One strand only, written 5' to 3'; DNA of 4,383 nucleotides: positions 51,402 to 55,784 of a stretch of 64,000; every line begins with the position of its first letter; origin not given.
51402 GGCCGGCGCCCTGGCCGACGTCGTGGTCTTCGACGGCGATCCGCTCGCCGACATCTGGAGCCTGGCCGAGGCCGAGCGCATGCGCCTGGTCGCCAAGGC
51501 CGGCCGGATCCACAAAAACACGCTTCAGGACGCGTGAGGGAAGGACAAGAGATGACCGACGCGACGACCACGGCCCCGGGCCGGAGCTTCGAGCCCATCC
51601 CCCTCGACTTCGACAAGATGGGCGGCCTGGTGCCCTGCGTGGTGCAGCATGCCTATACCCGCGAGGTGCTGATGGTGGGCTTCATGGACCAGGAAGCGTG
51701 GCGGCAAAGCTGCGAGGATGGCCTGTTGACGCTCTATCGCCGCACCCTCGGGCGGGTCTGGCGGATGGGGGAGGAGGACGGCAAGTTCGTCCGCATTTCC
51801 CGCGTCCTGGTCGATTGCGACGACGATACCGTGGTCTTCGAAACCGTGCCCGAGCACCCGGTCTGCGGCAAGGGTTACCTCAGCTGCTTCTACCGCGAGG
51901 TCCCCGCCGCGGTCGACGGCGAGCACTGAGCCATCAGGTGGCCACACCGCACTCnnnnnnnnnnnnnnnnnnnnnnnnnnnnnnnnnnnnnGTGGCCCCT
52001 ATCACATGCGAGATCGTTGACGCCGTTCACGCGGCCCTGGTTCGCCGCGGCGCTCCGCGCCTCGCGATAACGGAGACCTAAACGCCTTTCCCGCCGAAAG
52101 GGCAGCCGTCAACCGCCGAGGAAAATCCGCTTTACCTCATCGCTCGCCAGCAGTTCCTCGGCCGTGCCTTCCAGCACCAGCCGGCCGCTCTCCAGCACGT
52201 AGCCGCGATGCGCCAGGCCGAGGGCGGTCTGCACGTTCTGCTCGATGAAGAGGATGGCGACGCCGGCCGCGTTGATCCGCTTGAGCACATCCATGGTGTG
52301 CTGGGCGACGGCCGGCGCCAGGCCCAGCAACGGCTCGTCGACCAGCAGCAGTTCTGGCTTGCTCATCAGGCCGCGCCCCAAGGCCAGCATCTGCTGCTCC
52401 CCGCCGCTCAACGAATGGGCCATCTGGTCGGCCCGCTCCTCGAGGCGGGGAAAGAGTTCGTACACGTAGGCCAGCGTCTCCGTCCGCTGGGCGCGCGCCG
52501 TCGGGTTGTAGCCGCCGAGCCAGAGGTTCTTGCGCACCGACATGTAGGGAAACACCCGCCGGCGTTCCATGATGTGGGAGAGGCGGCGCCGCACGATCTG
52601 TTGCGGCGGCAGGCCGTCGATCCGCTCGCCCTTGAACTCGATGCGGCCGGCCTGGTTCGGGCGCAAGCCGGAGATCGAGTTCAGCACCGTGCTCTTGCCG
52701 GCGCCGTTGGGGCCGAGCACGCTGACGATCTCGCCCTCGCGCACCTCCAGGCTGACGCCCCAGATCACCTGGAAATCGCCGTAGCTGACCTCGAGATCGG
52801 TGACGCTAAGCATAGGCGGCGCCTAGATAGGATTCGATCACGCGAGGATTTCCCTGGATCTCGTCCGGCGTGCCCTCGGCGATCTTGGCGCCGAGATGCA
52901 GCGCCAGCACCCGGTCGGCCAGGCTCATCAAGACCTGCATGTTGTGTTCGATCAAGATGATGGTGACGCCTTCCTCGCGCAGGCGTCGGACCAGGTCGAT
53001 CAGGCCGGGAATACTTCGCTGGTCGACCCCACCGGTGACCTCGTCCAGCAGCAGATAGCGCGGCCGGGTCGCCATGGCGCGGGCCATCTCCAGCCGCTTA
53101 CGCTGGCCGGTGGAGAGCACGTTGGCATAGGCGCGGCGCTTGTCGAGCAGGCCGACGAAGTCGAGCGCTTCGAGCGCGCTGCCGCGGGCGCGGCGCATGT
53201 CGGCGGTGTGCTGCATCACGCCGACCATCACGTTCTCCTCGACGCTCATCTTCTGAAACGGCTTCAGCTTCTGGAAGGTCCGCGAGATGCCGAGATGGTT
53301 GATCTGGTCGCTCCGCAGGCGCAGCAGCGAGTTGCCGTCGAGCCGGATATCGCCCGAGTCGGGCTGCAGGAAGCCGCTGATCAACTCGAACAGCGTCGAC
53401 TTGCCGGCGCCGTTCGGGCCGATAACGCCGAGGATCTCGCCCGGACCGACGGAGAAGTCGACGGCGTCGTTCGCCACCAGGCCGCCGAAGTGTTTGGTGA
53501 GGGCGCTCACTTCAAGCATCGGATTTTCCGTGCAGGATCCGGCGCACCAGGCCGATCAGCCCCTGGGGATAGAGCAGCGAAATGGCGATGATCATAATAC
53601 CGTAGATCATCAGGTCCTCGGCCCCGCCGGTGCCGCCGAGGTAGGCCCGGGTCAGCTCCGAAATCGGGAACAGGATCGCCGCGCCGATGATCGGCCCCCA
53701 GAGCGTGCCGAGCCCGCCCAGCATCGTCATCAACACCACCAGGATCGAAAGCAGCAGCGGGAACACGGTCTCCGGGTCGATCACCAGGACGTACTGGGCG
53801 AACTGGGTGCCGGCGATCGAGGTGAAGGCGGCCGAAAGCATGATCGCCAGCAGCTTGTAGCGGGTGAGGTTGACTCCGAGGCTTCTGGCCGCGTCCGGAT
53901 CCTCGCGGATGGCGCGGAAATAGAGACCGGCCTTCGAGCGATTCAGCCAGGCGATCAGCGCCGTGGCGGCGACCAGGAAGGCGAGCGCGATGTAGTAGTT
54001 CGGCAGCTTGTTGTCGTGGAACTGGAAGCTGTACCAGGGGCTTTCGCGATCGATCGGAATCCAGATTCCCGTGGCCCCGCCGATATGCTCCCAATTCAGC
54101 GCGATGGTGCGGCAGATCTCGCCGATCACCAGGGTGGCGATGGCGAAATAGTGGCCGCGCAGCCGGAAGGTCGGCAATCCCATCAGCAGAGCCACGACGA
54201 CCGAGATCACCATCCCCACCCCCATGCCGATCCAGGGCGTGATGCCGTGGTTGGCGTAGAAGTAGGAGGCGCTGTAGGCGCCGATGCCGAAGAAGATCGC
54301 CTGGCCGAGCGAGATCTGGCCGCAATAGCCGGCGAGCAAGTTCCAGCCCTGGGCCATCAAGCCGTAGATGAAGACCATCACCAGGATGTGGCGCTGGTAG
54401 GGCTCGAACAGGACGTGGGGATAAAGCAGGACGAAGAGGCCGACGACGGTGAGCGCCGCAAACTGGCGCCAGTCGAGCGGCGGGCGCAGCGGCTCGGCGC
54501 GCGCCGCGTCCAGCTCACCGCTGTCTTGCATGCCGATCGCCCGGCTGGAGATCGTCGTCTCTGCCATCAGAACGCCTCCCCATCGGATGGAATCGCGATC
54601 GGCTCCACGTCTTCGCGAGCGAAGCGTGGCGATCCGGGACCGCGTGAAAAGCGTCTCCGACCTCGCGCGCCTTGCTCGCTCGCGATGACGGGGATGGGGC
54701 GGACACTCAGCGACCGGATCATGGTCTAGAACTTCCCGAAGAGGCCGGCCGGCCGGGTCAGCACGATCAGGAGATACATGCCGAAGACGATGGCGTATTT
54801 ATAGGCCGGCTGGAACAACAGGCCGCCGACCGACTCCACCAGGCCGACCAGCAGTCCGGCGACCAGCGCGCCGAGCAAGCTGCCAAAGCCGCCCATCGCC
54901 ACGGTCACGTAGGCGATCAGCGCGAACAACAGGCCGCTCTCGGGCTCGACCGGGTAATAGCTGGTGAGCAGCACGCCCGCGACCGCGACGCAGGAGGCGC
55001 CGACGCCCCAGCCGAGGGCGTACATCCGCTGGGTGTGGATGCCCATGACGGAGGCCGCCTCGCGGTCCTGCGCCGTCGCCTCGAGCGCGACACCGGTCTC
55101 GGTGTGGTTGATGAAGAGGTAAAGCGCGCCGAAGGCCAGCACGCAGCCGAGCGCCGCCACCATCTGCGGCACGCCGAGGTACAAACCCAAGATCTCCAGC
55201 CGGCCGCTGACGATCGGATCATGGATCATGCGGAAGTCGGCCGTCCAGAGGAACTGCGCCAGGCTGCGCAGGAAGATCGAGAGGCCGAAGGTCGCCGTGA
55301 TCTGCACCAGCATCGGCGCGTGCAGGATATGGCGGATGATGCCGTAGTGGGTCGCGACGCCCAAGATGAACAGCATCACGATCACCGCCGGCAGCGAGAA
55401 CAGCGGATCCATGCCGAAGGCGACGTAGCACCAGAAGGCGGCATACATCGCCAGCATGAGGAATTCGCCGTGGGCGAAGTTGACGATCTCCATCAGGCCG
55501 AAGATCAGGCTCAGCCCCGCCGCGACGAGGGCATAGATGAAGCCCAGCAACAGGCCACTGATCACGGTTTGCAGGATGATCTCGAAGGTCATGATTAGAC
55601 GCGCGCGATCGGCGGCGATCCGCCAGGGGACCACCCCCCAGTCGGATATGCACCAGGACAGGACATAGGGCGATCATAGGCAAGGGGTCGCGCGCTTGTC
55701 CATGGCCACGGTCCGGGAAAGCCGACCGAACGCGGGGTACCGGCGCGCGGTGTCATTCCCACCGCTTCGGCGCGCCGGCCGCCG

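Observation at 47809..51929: Compact five-gene operon: HpcH aldolase, NadC-like PRTase, OMP-decarboxylase-fold protein, amidohydrolase and stand-alone HisI-like cyclohydrolase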

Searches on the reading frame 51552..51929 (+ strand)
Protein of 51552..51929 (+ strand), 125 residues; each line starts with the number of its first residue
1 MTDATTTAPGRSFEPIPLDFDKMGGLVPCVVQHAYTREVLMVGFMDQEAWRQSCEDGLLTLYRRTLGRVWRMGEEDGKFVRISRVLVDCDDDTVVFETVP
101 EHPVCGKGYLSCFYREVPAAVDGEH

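Call 96: find_homologous_proteins(query=window:51552-51929:+, max_evalue=1e-10)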
Query window:51552-51929:+ (125 aa): 1331 proteins with E <= 1e-10 among 1365 candidates; the best 120 are listed.
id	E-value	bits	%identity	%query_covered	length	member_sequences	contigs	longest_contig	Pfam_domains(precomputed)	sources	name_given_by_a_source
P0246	3.6e-71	255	88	100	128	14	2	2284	PF01502.24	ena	-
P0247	1.2e-64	234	86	91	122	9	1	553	PF01502.24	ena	-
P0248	2.7e-62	226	82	94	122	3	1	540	PF01502.24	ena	-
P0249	2.2e-57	210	96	74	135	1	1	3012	PF01502.24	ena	-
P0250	1.5e-53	198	73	90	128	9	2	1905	PF01502.24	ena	-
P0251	1.3e-51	192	75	85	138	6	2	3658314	PF01502.24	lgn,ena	-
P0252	2.0e-51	191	75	85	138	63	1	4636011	PF01502.24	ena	-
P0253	3.3e-51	190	75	85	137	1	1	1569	PF01502.24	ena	-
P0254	2.2e-50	188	64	91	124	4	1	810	PF01502.24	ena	-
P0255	5.3e-50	186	62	100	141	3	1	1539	PF01502.24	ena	-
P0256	1.9e-49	185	66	94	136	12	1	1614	PF01502.24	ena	-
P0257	2.1e-49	185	73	85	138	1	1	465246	PF01502.24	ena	-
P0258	1.2e-48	182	66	92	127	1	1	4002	PF01502.24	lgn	-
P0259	1.9e-47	178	68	86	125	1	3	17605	PF01502.24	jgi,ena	-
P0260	2.9e-47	178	67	88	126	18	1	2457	PF01502.24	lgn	-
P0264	7.2e-36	141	64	82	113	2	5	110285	PF01502.24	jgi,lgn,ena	-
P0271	9.5e-30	121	54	84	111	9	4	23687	PF01502.24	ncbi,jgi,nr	ncbi:MAG TPA: phosphoribosyl-AMP cyclohydrolase [Chloroflexota bacterium]|jgi:phosphoribosyl-ATP pyr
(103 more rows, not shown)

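Call 97: find_encoding_contigs(protein=P0252, flank=8000, max_places=1)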
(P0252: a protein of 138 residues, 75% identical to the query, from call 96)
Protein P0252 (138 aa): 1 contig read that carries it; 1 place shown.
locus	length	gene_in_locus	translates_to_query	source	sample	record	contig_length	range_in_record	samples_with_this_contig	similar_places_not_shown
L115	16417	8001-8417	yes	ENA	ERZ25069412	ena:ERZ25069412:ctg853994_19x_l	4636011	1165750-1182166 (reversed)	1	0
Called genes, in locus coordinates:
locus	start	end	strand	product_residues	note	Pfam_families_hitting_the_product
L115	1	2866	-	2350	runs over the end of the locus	PF00109:ketoacyl-synt, PF02801:Ketoacyl-synt_C, PF16197:KAsynt_C_assoc, PF00698:Acyl_transf_1, PF21089:PKS_DH_N, PF22953:SpnB_Rossmann, PF08240:ADH_N, PF00107:ADH_zinc_N, +5 more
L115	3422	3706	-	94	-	-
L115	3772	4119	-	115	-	PF01740:STAS, PF13466:STAS_2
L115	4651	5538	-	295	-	PF00274:Glycolytic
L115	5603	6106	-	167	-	-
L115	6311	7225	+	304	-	PF02749:QRPTase_N, PF01729:QRPTase_C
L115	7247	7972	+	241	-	PF00215:OMPdecase (weak)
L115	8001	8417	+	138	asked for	PF01502:PRA-CH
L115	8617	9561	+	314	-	PF00135:COesterase, PF20434:BD-FAE, PF07859:Abhydrolase_3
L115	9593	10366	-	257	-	PF01209:Ubie_methyltran (weak), PF08241:Methyltransf_11, PF13649:Methyltransf_25, PF13847:Methyltransf_31, PF08242:Methyltransf_12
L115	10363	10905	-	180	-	-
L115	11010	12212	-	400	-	PF02129:Peptidase_S15 (weak), PF12146:Hydrolase_4 (faint)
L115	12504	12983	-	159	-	PF00436:SSB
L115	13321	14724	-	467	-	PF07690:MFS_1, PF00083:Sugar_tr (weak), PF07690:MFS_1, PF21987:YajR_YAM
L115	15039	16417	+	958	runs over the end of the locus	PF00005:ABC_tran (faint), PF02463:SMC_N (faint), PF13191:AAA_16 (faint), PF13555:AAA_29 (faint), PF20703:nSTAND1 (faint), PF17760:UvrA_inter, PF17755:UvrA_DNA-bind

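Call 98: find_encoding_contigs(protein=P0264, flank=8000, max_places=1)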
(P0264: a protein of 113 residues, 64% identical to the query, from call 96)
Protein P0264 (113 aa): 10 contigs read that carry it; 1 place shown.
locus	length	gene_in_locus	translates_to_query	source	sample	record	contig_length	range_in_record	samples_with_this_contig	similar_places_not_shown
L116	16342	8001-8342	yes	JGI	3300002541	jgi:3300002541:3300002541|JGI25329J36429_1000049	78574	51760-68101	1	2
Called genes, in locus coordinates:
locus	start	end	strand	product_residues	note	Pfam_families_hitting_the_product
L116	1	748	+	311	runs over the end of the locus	PF00528:BPD_transp_1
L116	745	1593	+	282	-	PF00528:BPD_transp_1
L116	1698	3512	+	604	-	PF00672:HAMP (weak), PF06580:His_kinase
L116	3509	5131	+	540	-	PF00072:Response_reg, PF17853:GGDEF_2 (weak), PF00165:HTH_AraC (weak), PF12833:HTH_18, PF00165:HTH_AraC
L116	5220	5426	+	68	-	-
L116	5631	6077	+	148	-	PF01272:GreA_GreB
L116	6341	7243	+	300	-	PF02749:QRPTase_N, PF01729:QRPTase_C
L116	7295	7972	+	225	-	PF00215:OMPdecase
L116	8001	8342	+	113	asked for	PF01502:PRA-CH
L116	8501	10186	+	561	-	PF00920:ILVD_EDD_N, PF24877:ILV_EDD_C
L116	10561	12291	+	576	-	-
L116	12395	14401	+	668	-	PF02449:Glyco_hydro_42 (weak), PF02638:GHL10, PF14871:GHL6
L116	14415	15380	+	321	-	PF00389:2-Hacid_dh, PF02826:2-Hacid_dh_C, PF00670:AdoHcyase_NAD (weak)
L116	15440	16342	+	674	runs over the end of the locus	PF14871:GHL6, PF08532:Glyco_hydro_42M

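Call 99: find_encoding_contigs(protein=P0271, flank=8000, max_places=1)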
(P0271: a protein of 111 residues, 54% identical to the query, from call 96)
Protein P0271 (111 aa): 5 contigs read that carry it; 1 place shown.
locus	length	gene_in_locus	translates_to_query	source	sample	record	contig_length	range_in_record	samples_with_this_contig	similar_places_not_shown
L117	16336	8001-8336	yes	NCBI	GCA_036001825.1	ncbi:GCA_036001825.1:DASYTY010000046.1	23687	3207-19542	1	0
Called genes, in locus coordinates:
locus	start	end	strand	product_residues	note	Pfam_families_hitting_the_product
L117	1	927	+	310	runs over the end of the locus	PF00056:Ldh_1_N, PF02866:Ldh_1_C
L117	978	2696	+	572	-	PF00890:FAD_binding_2, PF03486:HI0933_like (faint), PF07992:Pyr_redox_2 (faint), PF02910:Succ_DH_flav_C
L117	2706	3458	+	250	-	PF13085:Fer2_3, PF13187:Fer4_9 (faint), PF12838:Fer4_7 (weak), PF13183:Fer4_8, PF13237:Fer4_10, PF13484:Fer4_16 (weak), PF13534:Fer4_17 (weak)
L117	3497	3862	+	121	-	PF02300:Fumarate_red_C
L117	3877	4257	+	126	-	PF01127:Sdh_cyt (weak), PF02313:Fumarate_red_D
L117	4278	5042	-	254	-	PF13085:Fer2_3, PF13183:Fer4_8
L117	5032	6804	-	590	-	PF00890:FAD_binding_2, PF01266:DAO (faint), PF03486:HI0933_like (faint), PF07992:Pyr_redox_2 (faint), PF02910:Succ_DH_flav_C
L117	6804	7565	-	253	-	-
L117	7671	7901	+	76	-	-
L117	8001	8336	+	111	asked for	PF01502:PRA-CH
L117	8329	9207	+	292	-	PF01634:HisG, PF08029:HisG_C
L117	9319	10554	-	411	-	PF00595:PDZ, PF13180:PDZ_2, PF17820:PDZ_6, PF03572:Peptidase_S41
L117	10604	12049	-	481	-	PF03951:Gln-synt_N, PF00120:Gln-synt_C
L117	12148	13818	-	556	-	PF07905:PucR, PF17853:GGDEF_2, PF13556:HTH_30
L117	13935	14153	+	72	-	PF03994:DUF350 (weak)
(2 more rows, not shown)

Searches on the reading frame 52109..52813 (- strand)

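Call 10: search_protein_families(library=pfam, proteins=[window:52109-52813:-], max_evalue=0.001)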
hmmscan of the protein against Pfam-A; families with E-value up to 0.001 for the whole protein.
window:52109-52813:- (234 aa): 2 families
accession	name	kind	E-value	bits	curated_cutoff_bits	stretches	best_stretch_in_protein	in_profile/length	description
PF00005.33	ABC_tran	-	1e-30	107.6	25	1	19-162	3-136/137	ABC transporter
PF13304.12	AAA_21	-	1.4e-06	29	27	0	30-51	2-23/304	AAA domain, putative AbiEii toxin, Type IV TA system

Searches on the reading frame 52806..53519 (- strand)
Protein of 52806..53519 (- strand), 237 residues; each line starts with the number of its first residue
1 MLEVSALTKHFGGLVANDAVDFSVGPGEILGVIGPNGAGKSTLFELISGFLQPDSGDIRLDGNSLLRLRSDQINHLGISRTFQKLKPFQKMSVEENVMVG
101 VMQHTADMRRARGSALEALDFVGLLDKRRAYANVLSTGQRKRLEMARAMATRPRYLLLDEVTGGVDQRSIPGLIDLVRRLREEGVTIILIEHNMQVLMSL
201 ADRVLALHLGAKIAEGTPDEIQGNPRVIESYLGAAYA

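Call 10: search_protein_families(library=pfam, proteins=[window:52806-53519:-], max_evalue=0.001)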
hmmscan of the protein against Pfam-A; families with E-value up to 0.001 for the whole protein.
window:52806-53519:- (237 aa): 5 families
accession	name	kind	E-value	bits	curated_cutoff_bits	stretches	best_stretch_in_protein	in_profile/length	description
PF00005.33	ABC_tran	-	1.1e-31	110.8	25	1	19-162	3-136/137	ABC transporter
PF12399.14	BCA_ABC_TP_C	-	1.2e-12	47.6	25.5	1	212-236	2-26/27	Branched-chain amino acid ATP-binding cassette transporter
PF13304.12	AAA_21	-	3.7e-08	34.2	27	1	30-66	2-36/304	AAA domain, putative AbiEii toxin, Type IV TA system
PF02463.25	SMC_N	-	2.1e-07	31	40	1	29-205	26-209/220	RecF/RecN/SMC N terminal domain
PF13476.12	AAA_23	-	0.00014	23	27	1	20-60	15-52/201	AAA domain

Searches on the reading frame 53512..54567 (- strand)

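Call 10: search_protein_families(library=pfam, proteins=[window:53512-54567:-], max_evalue=0.001)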
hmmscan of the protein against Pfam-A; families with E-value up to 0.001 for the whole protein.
window:53512-54567:- (351 aa): 1 family
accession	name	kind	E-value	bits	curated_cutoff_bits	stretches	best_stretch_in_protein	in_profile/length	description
PF02653.21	BPD_transp_2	-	5e-48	164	26.8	1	61-328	5-268/269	Branched-chain amino acid transport system / permease component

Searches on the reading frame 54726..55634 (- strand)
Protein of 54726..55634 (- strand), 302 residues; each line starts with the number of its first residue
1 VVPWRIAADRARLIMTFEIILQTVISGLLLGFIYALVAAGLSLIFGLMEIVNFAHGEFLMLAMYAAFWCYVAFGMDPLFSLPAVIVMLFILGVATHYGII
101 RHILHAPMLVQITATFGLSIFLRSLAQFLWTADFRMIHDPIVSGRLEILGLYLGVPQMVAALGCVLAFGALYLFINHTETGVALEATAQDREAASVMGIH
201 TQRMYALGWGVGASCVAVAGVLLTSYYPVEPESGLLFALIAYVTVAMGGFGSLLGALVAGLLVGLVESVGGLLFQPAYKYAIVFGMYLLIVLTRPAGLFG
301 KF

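Call 10: search_protein_families(library=pfam, proteins=[window:54726-55634:-], max_evalue=0.001)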
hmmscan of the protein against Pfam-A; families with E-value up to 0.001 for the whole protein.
window:54726-55634:- (302 aa): 1 family
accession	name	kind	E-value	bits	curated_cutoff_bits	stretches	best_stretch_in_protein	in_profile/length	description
PF02653.21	BPD_transp_2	-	3.9e-32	111.9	26.8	1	25-290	3-268/269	Branched-chain amino acid transport system / permease component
